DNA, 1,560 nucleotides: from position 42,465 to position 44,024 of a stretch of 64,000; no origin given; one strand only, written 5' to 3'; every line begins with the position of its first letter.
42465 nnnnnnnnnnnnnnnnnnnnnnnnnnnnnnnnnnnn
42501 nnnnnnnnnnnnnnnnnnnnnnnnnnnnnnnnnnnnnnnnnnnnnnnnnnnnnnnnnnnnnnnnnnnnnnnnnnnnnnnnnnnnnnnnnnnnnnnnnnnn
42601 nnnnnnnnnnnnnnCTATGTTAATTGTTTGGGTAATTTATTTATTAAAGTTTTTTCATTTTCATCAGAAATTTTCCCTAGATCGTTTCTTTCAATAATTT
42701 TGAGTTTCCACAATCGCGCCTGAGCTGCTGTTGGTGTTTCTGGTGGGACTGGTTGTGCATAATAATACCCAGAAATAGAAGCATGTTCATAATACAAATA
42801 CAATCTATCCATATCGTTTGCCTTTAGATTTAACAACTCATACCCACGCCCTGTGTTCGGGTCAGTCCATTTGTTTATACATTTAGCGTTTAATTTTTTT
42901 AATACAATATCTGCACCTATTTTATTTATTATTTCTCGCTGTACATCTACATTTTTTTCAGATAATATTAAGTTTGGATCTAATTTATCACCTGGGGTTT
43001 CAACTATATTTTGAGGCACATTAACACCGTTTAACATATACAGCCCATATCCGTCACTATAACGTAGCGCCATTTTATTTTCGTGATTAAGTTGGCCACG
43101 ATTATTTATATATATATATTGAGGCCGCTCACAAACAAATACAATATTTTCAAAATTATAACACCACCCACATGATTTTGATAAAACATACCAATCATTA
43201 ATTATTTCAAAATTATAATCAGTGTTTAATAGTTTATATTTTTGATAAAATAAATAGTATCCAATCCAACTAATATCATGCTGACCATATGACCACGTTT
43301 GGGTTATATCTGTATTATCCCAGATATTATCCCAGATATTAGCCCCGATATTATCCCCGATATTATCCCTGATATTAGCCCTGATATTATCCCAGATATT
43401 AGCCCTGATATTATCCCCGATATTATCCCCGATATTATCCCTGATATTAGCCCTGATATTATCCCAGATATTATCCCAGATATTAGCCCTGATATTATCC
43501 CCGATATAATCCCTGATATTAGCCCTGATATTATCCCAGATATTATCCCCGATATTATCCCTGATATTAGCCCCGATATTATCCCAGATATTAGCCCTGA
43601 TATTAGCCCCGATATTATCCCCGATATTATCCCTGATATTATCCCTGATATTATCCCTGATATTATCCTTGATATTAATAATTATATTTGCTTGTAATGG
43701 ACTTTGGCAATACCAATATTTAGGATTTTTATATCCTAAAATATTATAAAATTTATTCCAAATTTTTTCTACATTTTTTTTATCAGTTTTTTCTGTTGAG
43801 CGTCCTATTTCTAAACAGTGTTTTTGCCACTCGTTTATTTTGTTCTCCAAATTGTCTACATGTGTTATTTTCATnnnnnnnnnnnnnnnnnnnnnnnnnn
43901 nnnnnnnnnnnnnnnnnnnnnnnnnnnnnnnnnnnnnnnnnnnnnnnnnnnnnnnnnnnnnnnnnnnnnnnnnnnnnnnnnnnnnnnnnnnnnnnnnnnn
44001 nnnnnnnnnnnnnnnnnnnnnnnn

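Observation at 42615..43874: About 30 copies of a strict 12-bp / 4-residue tandem repeat ([W/G/R][D/A]NI) inside a 419-aa early protein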

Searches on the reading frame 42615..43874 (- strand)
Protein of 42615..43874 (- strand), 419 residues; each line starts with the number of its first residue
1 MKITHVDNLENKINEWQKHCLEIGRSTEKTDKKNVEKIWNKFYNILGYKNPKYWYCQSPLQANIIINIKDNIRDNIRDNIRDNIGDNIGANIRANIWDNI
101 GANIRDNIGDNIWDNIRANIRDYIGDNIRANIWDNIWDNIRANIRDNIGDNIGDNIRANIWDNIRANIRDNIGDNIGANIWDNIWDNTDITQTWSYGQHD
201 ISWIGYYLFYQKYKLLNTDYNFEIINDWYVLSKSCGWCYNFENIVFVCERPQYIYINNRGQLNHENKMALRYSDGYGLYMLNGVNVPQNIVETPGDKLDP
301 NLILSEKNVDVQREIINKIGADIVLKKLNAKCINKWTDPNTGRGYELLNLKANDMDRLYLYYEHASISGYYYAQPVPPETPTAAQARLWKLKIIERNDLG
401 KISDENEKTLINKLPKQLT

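Call 4: search_protein_families(library=pfam, proteins=[window:42615-43874:-], max_evalue=1)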
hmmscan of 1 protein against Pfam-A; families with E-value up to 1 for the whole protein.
window:42615-43874:- (419 aa): 5 families
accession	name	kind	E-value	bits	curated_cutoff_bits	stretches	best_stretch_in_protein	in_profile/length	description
PF20530.3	DUF6745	-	1.5e-17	64.1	27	1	224-394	28-196/206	Domain of unknown function (DUF6745)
PF13175.12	AAA_15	-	0.0039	17.3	32.1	1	10-169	151-292/374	AAA ATPase domain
PF09707.15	Cas_Cas2CT1978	-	0.011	16.2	24.7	0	123-146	29-51/86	CRISPR-associated protein (Cas_Cas2CT1978)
PF04830.18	DUF637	-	0.015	15.5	26.6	0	75-110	105-139/168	Possible hemagglutinin (DUF637)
PF20015.4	VMAP-M12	-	0.042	14.3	27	1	11-88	26-100/136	vWA-MoxR associated protein middle region (VMAP-M) 12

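Call 5: search_protein_families(library=phrogs, proteins=[window:42615-43874:-], max_evalue=1)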
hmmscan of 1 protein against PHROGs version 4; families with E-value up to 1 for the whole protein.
window:42615-43874:- (419 aa): 5 families
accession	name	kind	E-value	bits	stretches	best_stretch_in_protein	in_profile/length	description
phrog_31813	-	unknown function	1.6e-10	41.6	1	226-346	196-320/378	-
phrog_22707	-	unknown function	0.1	13.5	0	63-101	92-130/139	-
phrog_25402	-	unknown function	0.16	13.4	0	157-182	53-78/93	-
phrog_32708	-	unknown function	0.21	12.4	1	35-47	10-22/29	-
phrog_3012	-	unknown function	0.48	11.4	0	151-172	11-32/87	-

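Call 6: search_protein_families(library=ncbifam, proteins=[window:42615-43874:-], max_evalue=1)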
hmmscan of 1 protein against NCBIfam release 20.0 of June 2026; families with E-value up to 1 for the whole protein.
window:42615-43874:- (419 aa): 2 families
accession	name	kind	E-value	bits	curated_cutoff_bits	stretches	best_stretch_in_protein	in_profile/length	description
NF041670.1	GvpQ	equivalog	0.051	13.8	100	0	67-96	18-47/137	gas vesicle protein GvpQ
NF033750.1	vWF_bind_Staph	exception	0.076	12.1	700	1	8-94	166-250/509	von Willebrand factor binding protein Vwb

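Call 8: search_dna_similar(query=window:42615-43874:-, collection=phages, mode=protein, max_rows=40)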
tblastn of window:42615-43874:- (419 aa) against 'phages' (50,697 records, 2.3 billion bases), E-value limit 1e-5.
Records with a match: 6; places in all: 6; records where one place covers at least 80% of the query: 0.
Best place of each record, by identity: <60% 6.
By first word of the organism name: Microcystis 4; Mycobacterium 1; Caudoviricetes 1.
By host as written in the record: - 3; Microcystis aeruginosa 2; Mycobacterium abscessus GD102 1.
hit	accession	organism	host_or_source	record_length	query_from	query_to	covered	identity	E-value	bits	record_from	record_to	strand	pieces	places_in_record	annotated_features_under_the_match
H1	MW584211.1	Mycobacterium phage prophiGD102-1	Mycobacterium abscessus GD102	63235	21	326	73%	24.4%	6e-21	176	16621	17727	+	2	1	38: hypothetical protein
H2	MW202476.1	Caudoviricetes sp.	Manatee Spring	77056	196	389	46%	29.1%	1e-18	94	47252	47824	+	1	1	hypothetical protein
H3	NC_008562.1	Microcystis phage LMM01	-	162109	226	386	38%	23.2%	4e-6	56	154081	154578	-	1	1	hypothetical protein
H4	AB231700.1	Microcystis phage LMM01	-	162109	226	386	38%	23.2%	4e-6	56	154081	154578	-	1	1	hypothetical protein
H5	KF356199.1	Microcystis phage MaMV-DC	Microcystis aeruginosa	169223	226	347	29%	25.0%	5e-6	55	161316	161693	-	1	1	hypothetical protein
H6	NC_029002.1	Microcystis phage MaMV-DC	Microcystis aeruginosa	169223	226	347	29%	25.0%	5e-6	55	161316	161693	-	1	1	hypothetical protein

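Call 9: find_homologous_proteins(query=window:42615-43874:-)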
Query window:42615-43874:- (419 aa): 116 proteins with E <= 0.001 among 8000 candidates.
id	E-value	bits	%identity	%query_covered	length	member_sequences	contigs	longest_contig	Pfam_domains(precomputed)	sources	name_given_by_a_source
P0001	2.3e-142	493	44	90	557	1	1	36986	PF20530.4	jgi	jgi:hypothetical protein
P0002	2.9e-137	476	50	97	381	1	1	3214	PF20530.4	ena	-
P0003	7.1e-131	455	53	98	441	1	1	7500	PF20530.4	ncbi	-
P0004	1.0e-125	438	53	98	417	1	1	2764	PF20530.4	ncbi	-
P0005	8.5e-123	429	49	94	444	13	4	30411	PF20530.4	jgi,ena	-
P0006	2.4e-122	427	47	93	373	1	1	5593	PF20530.4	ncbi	-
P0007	1.9e-117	411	52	97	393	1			PF20530.4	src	-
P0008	2.9e-117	410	61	82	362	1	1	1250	PF20530.4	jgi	-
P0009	5.7e-114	399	49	79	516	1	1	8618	PF20530.4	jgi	-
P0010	4.3e-112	393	41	93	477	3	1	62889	PF20530.4,PF22178.4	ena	-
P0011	1.2e-110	388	58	81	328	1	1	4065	PF20530.4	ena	-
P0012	6.3e-110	386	42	94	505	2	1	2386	PF20530.4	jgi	-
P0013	3.3e-105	371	49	91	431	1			PF20530.4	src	-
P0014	5.1e-103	363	51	93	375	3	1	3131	PF20530.4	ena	-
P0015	5.4e-102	360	50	91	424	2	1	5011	PF20530.4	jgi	jgi:hypothetical protein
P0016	5.5e-102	360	46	92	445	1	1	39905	PF20530.4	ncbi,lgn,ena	-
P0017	1.3e-100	355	50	91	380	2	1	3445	PF20530.4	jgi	-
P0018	4.1e-98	347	43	92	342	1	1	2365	PF20530.4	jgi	jgi:hypothetical protein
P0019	5.4e-98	347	50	94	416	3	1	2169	PF20530.4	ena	-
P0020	2.5e-97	345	49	94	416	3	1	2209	PF20530.4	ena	-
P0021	1.0e-96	343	52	91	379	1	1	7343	PF20530.4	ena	-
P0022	1.1e-96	342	47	91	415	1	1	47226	PF20530.4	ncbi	-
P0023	2.5e-96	341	42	98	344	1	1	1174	PF20530.4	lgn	-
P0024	9.0e-96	339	44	57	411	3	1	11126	PF20530.4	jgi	-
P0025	5.5e-95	337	51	91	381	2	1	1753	PF20530.4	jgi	-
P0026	1.4e-92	329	45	90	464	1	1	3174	PF20530.4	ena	-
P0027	3.5e-92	328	59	53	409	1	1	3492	PF20530.4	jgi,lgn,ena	-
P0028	1.3e-91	326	42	92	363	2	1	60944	PF20530.4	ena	-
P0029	7.3e-88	313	47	91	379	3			PF20530.4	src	-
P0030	8.4e-88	313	42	97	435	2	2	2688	PF20530.4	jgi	-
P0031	2.2e-86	309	46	94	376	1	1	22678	PF20530.4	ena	-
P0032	1.0e-85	306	45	91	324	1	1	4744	PF20530.4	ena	-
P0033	1.9e-83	299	42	94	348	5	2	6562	PF20530.4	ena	-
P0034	6.3e-82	294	52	75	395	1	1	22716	PF20530.4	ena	-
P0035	2.3e-80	289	38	91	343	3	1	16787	PF20530.4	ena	-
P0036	6.3e-79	284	55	55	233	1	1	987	PF20530.4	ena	-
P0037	3.1e-71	259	42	73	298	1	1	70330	PF20530.4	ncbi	-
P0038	6.4e-71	258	33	91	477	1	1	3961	PF20530.4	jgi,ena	-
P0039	1.5e-68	250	45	70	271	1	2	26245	PF20530.4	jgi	-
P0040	2.2e-68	249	36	95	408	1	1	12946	PF20530.4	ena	-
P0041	6.3e-67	244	29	91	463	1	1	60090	PF20530.4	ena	-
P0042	1.6e-66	243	43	53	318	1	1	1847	PF20530.4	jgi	-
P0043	2.6e-64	236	36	92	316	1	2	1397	PF20530.4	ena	-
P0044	1.5e-60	223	38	67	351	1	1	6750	PF20530.4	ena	-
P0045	2.8e-60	222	32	83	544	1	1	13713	PF20530.4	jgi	-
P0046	5.6e-60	221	44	51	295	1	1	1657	PF20530.4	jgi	-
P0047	6.5e-60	221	49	51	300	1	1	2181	PF20530.4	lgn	-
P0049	6.4e-57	211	30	86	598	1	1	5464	PF20530.4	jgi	-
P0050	8.4e-57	211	29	96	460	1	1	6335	PF20530.4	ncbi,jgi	ncbi:MAG: DUF6745 domain-containing protein [Candidatus Heimdallarchaeaceae archaeon]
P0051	1.8e-55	207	37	79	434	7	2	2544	PF20530.4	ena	-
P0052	2.0e-52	197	35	91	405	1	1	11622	PF20530.4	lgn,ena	-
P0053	8.6e-52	195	37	77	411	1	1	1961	PF20530.4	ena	-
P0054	4.6e-50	189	43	73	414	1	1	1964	PF20530.4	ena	-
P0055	9.2e-50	188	35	79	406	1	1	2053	PF20530.4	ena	-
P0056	1.5e-49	187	28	77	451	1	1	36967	PF20530.4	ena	-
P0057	2.0e-49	187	40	90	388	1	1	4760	PF20530.4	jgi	-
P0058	3.6e-49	186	31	79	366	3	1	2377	PF20530.4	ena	-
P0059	5.9e-48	182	38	76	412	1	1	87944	PF20530.4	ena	-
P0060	3.0e-47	180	40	76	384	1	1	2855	PF20530.4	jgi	jgi:hypothetical protein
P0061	1.5e-43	167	35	91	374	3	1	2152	PF20530.4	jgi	jgi:hypothetical protein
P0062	9.6e-43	165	43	50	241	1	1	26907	PF20530.4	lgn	-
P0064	5.7e-40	156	43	45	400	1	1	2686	PF20530.4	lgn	-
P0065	4.7e-39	153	35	60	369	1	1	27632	PF20530.4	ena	-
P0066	8.5e-39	152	47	40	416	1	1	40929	PF20530.4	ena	-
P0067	2.8e-37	147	34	56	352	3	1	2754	PF20530.4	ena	-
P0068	4.7e-37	146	41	48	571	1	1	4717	PF20530.4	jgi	-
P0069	2.2e-36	144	40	46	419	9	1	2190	PF20530.4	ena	-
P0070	4.5e-36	143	33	88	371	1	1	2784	PF20530.4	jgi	jgi:hypothetical protein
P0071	7.4e-36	142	31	74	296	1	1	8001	PF20530.4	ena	-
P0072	1.2e-35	141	40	46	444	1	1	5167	PF20530.4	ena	-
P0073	4.3e-35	139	38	47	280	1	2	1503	PF20530.4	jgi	-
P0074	5.8e-35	139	31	90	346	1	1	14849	PF20530.4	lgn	-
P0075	6.1e-35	139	29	89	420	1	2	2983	PF20530.4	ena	-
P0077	8.5e-32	129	44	38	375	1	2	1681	PF20530.4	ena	-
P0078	8.5e-32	129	44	38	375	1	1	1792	PF20530.4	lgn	-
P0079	9.3e-32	128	45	37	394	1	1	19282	PF20530.4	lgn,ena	-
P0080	1.2e-31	128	44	38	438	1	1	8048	PF20530.4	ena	-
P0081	1.3e-31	128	44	38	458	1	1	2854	PF20530.4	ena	-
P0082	1.4e-31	128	44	38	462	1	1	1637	PF20530.4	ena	-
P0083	4.9e-31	126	30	70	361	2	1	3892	PF20530.4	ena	-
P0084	8.2e-31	125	32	72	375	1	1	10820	PF20530.4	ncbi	-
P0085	5.7e-30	123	34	50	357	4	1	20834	PF20530.4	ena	-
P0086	9.3e-30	122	38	47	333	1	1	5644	PF20530.4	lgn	-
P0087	4.3e-29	120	29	67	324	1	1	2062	PF20530.4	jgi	jgi:hypothetical protein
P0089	1.1e-28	118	38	68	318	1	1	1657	PF20530.4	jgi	jgi:hypothetical protein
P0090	4.4e-28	116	30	84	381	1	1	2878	PF20530.4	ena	-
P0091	1.0e-27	115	38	50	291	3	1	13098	PF20530.4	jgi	jgi:hypothetical protein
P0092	3.9e-26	110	32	84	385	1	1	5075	PF20530.4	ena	-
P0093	4.0e-26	110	36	60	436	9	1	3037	PF20530.4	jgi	-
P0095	3.9e-25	107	33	73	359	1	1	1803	PF20530.4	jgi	jgi:hypothetical protein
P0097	1.8e-23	101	35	58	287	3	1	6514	PF20530.4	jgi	jgi:hypothetical protein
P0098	6.6e-23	99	34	71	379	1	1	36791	PF20530.4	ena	-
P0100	7.0e-22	96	28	74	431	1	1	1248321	PF20530.4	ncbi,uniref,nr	ncbi:hypothetical protein LL912_00715 [Niabella sp. CC-SYL272]|uniref:DUF6745 domain-containing prot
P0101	2.2e-21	94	33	49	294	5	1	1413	PF20530.4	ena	-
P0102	3.9e-20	90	31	47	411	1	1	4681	PF20530.4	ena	-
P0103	1.3e-19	88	25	48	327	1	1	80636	PF20530.4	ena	-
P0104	3.7e-18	84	29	62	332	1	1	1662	PF20530.4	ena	-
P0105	2.1e-16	78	28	48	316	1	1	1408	PF20530.4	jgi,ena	jgi:hypothetical protein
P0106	4.4e-16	77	30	58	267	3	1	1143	PF20530.4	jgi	jgi:hypothetical protein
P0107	2.1e-15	75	34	59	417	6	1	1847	PF20530.4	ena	-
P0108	5.3e-15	73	34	43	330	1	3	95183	PF20530.4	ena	-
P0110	5.5e-14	70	36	29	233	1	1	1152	PF20530.4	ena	-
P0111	1.4e-12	65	26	43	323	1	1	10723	PF20530.4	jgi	jgi:hypothetical protein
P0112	3.9e-11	60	26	58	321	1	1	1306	PF20530.4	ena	-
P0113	6.4e-11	60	25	63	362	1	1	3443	PF20530.4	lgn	-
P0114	1.6e-10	58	30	50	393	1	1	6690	PF20530.4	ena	-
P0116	1.7e-7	49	30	35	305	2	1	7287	PF20530.4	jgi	-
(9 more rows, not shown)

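Call 14: search_solved_structures(query=window:42615-43874:-, max_evalue=10)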
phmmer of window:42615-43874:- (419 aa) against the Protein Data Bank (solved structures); distinct sequences matched with E-value up to 10: 0.

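Call 19: search_protein_families(library=pfam, proteins=[P0010], max_evalue=0.001)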
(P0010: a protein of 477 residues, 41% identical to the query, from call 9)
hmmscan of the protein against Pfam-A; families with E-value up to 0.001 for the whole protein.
P0010 (477 aa): 3 families
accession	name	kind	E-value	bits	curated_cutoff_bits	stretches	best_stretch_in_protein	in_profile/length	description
PF20530.3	DUF6745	-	2e-15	57.1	27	1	288-411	24-145/206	Domain of unknown function (DUF6745)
PF22178.3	Gp5_trimer_C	-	4.4e-06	27.3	30.9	0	139-211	35-107/112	Bacteriophage T4 gp5 C-terminal trimerisation domain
PF20285.3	CTD9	-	0.00063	20.7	27.9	0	195-258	40-104/113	C-terminal domain 9 of the ABC-three component (ABC-3C) systems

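Call 21: find_encoding_contigs(protein=window:42615-43874:-, flank=10000, max_places=6)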
Protein window:42615-43874:- (419 aa): no gene with exactly this product is on record in the collection.

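Call 22: find_encoding_contigs(protein=P0005, flank=6000, max_places=6)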
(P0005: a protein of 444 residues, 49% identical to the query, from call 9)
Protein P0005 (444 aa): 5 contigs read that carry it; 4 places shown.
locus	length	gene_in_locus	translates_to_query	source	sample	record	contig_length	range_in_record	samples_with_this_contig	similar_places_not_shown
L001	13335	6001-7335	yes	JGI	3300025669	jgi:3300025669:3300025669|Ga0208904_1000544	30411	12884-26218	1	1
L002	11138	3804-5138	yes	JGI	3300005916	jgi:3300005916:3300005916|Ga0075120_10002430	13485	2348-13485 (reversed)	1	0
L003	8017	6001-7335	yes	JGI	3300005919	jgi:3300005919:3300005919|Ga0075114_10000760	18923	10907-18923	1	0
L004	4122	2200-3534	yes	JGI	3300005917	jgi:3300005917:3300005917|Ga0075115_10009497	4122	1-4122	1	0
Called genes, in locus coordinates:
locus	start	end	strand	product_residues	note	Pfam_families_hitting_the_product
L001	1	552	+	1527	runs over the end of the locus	-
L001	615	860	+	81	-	-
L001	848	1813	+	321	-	PF12705:PDDEXK_1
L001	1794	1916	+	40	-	-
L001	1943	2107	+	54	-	PF03989:DNA_gyraseA_C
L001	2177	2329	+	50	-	-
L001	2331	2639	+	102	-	-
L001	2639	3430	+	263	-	PF13479:AAA_24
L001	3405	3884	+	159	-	PF05037:DUF669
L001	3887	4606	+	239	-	-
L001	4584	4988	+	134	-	-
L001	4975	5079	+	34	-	-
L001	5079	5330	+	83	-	-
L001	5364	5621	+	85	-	-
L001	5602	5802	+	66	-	-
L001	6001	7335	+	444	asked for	PF20530:DUF6745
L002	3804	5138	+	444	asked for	PF20530:DUF6745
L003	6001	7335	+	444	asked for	PF20530:DUF6745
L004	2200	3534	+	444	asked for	PF20530:DUF6745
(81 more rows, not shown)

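Call 23: predict_structure(alignment_id=A1)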
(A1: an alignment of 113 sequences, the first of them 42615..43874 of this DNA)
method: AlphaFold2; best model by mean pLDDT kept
length: 419 residues; sequences in the alignment: 113
mean_pLDDT: 84.4   pTM: 0.70
mean pLDDT of the five models: 84.4, 84.1, 82.7, 82.6, 81.4
residues with pLDDT >= 90: 263; 70-90: 36; 50-70: 110; < 50: 10
segments of 3 or more residues with pLDDT < 50: none
pLDDT, mean of each block of 10 residues (from residue 1): 63 95 97 98 97 97 86 69 69 69 66 61 50 56 56 61 62 54 56 87 96 92 97 97 96 96 97 97 97 96 94 96 95 97 96 92 91 96 97 96 95 88
secondary structure, 60 per line:
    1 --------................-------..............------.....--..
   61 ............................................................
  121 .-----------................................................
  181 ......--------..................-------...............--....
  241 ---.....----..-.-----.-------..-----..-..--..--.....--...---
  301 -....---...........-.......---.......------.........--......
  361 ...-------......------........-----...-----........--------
elements in order: H9-24 H32-45 E52-56 H59-121 H133-186 E195-197 H198-212 H220-234 E237-240 E244-248 H288-292 H302-305 H309-319 H321-327 E331-337 E344-352 E355-363 E371-376 H383-390 H404-411
